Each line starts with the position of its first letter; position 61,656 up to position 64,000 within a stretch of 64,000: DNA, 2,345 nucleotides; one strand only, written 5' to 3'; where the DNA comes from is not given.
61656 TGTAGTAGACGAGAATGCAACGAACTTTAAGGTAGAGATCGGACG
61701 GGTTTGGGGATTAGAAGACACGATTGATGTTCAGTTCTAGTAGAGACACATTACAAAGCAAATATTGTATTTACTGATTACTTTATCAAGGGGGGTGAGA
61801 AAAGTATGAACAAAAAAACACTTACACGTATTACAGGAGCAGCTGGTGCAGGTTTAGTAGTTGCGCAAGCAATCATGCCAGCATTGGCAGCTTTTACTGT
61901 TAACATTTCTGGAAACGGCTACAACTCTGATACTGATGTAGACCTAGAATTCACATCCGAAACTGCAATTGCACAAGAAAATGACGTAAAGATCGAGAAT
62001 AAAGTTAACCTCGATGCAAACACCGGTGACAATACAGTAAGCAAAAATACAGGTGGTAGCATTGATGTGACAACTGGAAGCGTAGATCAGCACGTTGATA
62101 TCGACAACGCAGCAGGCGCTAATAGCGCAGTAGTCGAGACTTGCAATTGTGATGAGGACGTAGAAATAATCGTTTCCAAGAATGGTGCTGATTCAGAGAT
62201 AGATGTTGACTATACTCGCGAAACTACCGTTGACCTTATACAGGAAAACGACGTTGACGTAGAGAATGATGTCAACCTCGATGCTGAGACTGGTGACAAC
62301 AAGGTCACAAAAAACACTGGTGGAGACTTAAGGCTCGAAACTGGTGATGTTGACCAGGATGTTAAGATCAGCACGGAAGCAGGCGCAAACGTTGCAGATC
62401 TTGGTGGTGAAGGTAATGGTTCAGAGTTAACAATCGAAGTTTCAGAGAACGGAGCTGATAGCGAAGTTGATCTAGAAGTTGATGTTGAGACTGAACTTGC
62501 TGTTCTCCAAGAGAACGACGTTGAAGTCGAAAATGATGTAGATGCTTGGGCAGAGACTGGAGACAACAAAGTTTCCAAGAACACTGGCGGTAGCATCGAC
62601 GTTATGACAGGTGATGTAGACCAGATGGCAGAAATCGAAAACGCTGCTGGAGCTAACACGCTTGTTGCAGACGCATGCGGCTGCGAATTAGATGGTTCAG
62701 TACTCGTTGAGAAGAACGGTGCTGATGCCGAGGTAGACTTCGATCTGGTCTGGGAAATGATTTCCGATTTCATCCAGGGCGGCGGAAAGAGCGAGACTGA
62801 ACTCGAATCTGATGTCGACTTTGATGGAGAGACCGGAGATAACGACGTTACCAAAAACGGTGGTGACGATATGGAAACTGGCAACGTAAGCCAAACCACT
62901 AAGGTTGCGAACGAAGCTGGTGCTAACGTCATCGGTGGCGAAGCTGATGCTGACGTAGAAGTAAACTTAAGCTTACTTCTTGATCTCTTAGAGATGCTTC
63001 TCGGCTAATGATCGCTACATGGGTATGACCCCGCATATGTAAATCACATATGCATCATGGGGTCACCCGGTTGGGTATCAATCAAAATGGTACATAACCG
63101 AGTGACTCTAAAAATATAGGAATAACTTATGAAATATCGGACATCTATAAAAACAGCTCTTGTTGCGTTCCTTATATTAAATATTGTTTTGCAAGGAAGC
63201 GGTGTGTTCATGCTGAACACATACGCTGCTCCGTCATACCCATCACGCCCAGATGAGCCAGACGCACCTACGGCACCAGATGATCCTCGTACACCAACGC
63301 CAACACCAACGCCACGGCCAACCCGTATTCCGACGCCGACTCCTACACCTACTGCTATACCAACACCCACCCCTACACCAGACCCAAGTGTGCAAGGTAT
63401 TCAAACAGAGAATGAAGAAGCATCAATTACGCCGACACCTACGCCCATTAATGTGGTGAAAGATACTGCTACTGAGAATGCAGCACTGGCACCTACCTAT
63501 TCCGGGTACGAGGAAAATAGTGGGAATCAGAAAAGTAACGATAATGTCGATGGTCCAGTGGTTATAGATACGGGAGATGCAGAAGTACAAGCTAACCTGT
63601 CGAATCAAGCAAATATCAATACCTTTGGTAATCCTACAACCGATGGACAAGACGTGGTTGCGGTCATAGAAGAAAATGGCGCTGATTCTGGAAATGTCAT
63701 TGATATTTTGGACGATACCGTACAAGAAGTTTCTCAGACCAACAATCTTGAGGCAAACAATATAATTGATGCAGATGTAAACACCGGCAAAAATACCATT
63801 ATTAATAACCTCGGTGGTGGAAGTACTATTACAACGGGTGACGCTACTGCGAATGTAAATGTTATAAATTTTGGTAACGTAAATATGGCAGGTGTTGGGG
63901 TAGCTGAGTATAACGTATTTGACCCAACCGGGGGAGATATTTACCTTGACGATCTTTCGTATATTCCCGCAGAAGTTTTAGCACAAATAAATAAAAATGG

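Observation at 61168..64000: Accessory locus encoding paralogous, extremely acidic secreted tandem-repeat proteins with a recurring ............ / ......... motif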

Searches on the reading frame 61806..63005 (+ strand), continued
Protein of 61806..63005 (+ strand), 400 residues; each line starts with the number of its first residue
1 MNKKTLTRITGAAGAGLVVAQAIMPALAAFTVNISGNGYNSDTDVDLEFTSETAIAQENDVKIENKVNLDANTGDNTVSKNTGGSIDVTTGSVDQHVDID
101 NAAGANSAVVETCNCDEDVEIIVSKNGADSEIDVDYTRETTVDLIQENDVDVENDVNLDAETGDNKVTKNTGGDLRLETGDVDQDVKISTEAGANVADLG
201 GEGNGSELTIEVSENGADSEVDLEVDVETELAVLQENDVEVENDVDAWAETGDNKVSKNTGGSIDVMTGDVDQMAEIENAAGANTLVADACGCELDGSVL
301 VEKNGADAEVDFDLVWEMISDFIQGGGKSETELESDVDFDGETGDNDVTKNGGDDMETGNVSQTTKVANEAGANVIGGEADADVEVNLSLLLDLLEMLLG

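Call 80: search_protein_families(library=pfam, alignment_id=A1, max_evalue=0.01)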
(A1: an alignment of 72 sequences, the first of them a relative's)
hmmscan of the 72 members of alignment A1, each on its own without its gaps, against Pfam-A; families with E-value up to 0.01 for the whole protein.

A. member 1, P0001 (400 aa): 1 family
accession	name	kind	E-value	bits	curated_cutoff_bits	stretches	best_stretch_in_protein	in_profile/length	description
PF12970.12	DUF3858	-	0.002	18.7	27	0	33-102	15-83/116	Domain of Unknown Function with PDB structure (DUF3858)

B. families by the number of members that match (of 72 scanned): 2 families
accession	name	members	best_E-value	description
PF12970.12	DUF3858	1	0.002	Domain of Unknown Function with PDB structure (DUF3858)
PF17882.6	SBD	1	0.0028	OAA-family lectin sugar binding domain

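Call 84: list_cluster_members(proteins=[P0104, P0106, P0108, P0111, P0118, P0130, P0150, P0183, P0214, P0232])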
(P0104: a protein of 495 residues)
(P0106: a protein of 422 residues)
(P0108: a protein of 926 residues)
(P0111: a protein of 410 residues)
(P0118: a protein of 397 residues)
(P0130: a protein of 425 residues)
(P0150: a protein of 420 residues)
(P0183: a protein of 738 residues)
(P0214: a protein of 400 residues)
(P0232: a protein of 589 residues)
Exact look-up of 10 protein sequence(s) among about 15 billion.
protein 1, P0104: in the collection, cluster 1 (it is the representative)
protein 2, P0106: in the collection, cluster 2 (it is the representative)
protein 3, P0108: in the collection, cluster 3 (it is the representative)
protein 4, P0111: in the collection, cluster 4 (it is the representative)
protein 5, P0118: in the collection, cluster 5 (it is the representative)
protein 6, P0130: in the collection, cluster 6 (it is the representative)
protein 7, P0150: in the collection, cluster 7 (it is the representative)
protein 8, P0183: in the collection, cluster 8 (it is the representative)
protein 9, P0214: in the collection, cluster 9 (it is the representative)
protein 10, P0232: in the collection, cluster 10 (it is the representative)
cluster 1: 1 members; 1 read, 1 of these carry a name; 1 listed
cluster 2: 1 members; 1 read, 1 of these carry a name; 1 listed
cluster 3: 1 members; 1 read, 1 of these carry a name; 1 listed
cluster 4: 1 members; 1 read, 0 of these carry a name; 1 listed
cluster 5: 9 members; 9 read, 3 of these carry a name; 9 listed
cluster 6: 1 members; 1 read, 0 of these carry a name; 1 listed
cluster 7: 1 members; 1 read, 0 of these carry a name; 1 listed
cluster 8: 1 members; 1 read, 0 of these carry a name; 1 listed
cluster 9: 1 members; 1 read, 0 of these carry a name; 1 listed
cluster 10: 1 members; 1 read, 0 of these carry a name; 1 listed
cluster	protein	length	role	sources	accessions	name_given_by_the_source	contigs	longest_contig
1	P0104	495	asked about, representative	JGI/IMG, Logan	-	hypothetical protein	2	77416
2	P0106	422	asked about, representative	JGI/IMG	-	hypothetical protein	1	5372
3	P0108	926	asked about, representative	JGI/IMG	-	hypothetical protein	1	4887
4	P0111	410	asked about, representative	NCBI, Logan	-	-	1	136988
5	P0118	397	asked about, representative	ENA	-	-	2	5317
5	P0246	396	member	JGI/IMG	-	hypothetical protein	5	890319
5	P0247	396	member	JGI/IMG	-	hypothetical protein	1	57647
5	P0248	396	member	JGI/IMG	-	hypothetical protein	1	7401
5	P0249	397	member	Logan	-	-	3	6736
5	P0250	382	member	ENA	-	-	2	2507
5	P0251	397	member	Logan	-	-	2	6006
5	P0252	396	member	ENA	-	-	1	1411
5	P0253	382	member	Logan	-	-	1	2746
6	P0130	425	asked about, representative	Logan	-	-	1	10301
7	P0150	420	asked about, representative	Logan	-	-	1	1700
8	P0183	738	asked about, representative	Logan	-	-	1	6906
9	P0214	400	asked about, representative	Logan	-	-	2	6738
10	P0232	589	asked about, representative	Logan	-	-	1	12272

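Call 91: search_protein_families(library=pfam, proteins=[L009:5632-6405:+], max_evalue=0.1)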
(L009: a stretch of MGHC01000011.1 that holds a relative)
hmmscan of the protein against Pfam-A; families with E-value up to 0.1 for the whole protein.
L009:5632-6405:+ (258 aa): 0 families

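Call 93: search_protein_families(library=ncbifam, proteins=[L001:13653-14825:+, L001:11324-13633:+, L007:10597-11700:+, L010:10455-11558:+], max_evalue=10)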
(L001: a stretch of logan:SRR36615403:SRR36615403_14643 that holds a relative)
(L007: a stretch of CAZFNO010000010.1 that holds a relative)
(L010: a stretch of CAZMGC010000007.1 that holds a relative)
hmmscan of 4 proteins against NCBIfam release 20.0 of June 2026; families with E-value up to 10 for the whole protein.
L001:13653-14825:+ (391 aa): 1 family
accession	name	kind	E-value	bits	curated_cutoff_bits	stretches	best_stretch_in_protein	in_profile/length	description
NF049850.1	WBM0748_T4SS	equivalog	2.3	8.2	150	0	262-283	43-64/144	WBM0748 family T4SS-associated protein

L001:11324-13633:+ (770 aa): 1 family
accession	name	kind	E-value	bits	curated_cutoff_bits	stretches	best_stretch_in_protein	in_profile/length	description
NF008084.0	PRK10819.1-5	equivalog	0.0086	16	315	1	26-124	50-151/249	TonB system transport protein TonB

L007:10597-11700:+ (368 aa): 0 families

L010:10455-11558:+ (368 aa): 1 family
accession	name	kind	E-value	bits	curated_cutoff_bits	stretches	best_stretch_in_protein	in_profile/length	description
NF053819.1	EF0750_LPXTG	subfamily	0.00024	21.6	47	2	295-356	45-100/105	EF2685/EF0750 family sortase-dependent surface protein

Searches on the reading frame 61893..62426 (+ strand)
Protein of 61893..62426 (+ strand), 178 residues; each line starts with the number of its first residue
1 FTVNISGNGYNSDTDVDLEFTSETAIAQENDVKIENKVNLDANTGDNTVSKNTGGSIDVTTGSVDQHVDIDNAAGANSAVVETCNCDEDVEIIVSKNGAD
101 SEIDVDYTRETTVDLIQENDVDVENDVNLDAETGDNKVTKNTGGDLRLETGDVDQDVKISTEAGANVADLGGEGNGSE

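Call 75: predict_structure(alignment_id=A4)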
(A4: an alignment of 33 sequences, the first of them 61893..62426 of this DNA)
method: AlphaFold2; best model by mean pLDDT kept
length: 178 residues; sequences in the alignment: 33
mean_pLDDT: 69.3   pTM: 0.41
mean pLDDT of the five models: 69.3, 62.7, 39.0, 37.9, 29.8
residues with pLDDT >= 90: 0; 70-90: 86; 50-70: 85; < 50: 7
segments of 3 or more residues with pLDDT < 50: 173-178
pLDDT, mean of each block of 10 residues (from residue 1): 82 81 71 71 65 60 67 68 61 83 80 74 73 61 61 72 68 44
secondary structure, 60 per line:
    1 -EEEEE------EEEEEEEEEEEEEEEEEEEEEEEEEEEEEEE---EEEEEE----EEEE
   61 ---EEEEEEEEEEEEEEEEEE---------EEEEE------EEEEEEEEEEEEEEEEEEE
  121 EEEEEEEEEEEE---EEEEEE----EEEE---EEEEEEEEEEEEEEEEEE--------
elements in order: E2-6 E13-43 E47-52 E57-60 E64-81 E91-95 E102-132 E136-141 E146-149 E153-170

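Call 77: fold_search(model_id=the predicted structure, library=pdb)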
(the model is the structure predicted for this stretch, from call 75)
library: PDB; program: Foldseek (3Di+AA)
matches with E <= 10: 43; with E <= 0.001: 0
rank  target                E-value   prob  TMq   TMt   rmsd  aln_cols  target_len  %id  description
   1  9u4u_A                4.0e-02  0.03  0.07  0.08  38.4       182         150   13  Structure of the functional amyloid FapC from Pseudomonas sp.UK4 (released 2025-08-06)
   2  9nqd_0                7.8e-02  0.04  0.09  0.08  37.6       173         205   16  Structure of Pseudomonas FapC Biofilm-Forming Functional Amyloid (released 2025-06-25)
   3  5awg_B                7.2e-01  0.02  0.12  0.08  41.0       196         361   10  Crystal structure of Hg-bound SufB-SufC-SufD complex from Escherichia coli (released 2015-11-11)
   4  1vh4_B                8.9e-01  0.02  0.11  0.06  41.1       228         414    9  Crystal structure of a stabilizer of iron transporter (released 2003-12-30)
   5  9rkv_M                1.1e+00  0.01  0.09  0.03  40.7       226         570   13  Agrobacterium phage 7-7-1 tail fibers (released 2025-12-10)
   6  5awf_A                1.5e+00  0.01  0.10  0.05  38.4       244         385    5  Crystal structure of SufB-SufC-SufD complex from Escherichia coli (released 2015-11-11)
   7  2zu0_B                2.1e+00  0.01  0.13  0.06  41.1       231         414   10  Crystal structure of SufC-SufD complex involved in the iron-sulfur cluster biosynthesis (released 2009-03-10)
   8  7ehk                  2.4e+00  0.01  0.08  0.07  39.0       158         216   11  Crystal structure of C107S mutant of FfIBP (released 2022-03-02)
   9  4nu2                  2.9e+00  0.01  0.08  0.07  38.0       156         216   12  Crystal structure of an ice-binding protein (FfIBP) from the Antarctic bacterium, Flavobacterium frigoris PS1 (released 2014-04-16)
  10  9a7k_B                3.0e+00  0.01  0.10  0.05  38.1       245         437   10  Integrative model of SUFB-SUFD by crosslinking MS and deep learning (released 2024-09-18)
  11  5awf_E                3.0e+00  0.01  0.09  0.05  40.2       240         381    9  Crystal structure of SufB-SufC-SufD complex from Escherichia coli (released 2015-11-11)
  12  1k8f_A                3.2e+00  0.01  0.08  0.09  42.6       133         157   16  CRYSTAL STRUCTURE OF THE HUMAN C-TERMINAL CAP1-ADENYLYL CYCLASE ASSOCIATED PROTEIN (released 2003-07-01)
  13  7bwy_A                3.8e+00  0.01  0.08  0.07  41.0       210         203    9  Crystal structure of ice-binding protein from an Antarctic ascomycete, Antarctomyces psychrotrophicus. (released 2020-05-27)
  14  6eio                  3.8e+00  0.00  0.07  0.06  41.1       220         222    7  Crystal structure of an ice binding protein from an Antarctic Biological Consortium (released 2018-03-28)
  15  5ny0                  3.8e+00  0.00  0.07  0.04  38.8       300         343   12  L. reuters 100-23 SRRP (released 2018-03-21)
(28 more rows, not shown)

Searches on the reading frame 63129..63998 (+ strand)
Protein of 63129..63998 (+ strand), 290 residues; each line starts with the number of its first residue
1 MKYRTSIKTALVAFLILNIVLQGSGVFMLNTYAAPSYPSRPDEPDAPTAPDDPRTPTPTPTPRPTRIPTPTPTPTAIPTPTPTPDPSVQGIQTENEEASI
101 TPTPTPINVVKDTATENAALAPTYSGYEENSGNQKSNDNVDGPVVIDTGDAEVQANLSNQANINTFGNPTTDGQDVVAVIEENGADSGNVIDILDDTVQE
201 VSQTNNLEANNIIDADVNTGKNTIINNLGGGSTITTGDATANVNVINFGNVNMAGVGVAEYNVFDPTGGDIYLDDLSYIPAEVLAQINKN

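Call 10: search_protein_families(library=pfam, proteins=[window:63129-63998:+], max_evalue=1)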
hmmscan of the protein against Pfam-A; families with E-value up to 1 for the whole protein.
window:63129-63998:+ (290 aa): 0 families

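Call 11: search_protein_families(library=ncbifam, proteins=[window:63129-63998:+], max_evalue=1)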
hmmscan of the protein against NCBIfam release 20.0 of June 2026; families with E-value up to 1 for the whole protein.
window:63129-63998:+ (290 aa): 3 families
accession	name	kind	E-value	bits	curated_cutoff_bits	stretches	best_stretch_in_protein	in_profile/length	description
NF008084.0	PRK10819.1-5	equivalog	0.0016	18.4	315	1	26-125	50-152/249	TonB system transport protein TonB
TIGR04526.1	predic_Ig_block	subfamily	0.0056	15.7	150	1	50-189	78-193/693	putative immunoglobulin-blocking virulence protein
NF033761.1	gliding_GltJ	equivalog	0.038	13.1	450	1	18-118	380-489/671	adventurous gliding motility protein GltJ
